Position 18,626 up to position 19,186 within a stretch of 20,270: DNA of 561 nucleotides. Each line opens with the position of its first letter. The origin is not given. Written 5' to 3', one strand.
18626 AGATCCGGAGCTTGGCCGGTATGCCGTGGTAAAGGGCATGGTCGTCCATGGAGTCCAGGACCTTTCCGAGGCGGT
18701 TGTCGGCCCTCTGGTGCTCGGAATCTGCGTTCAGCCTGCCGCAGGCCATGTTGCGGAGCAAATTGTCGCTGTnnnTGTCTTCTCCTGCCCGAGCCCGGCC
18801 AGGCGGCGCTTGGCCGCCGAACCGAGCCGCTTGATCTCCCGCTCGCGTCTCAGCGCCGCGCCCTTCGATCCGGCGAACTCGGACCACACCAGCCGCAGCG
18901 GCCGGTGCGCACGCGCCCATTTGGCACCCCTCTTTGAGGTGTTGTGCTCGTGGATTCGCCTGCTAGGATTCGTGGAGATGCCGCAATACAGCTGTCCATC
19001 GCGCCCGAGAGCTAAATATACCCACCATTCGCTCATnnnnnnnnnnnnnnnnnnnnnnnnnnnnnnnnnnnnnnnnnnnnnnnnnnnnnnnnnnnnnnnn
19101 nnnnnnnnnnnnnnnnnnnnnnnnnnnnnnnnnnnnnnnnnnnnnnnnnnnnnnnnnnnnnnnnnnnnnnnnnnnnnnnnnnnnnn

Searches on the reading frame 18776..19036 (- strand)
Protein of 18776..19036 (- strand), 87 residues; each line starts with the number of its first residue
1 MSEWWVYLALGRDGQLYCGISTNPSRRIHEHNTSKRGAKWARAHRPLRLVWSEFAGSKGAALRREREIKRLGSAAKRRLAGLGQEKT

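Call 106: find_encoding_contigs(protein=window:18776-19036:-, flank=10000, max_places=1)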
Protein window:18776-19036:- (87 aa): 3 contigs read that carry it; 1 place shown.
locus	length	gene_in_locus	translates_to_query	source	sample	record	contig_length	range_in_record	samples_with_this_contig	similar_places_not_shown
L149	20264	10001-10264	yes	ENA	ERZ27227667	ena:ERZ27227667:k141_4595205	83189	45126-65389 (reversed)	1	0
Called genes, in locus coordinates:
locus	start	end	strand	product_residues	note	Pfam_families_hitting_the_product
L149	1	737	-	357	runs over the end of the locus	-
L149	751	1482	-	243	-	PF01613:Flavin_Reduct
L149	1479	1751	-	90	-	-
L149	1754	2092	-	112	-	-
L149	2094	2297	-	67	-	-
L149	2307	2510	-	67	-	-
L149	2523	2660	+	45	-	-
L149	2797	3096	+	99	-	PF16363:GDP_Man_Dehyd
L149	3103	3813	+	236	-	-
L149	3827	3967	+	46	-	-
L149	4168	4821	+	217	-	-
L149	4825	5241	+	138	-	-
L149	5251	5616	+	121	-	-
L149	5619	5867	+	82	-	-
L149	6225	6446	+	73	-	-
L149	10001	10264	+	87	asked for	PF01541:GIY-YIG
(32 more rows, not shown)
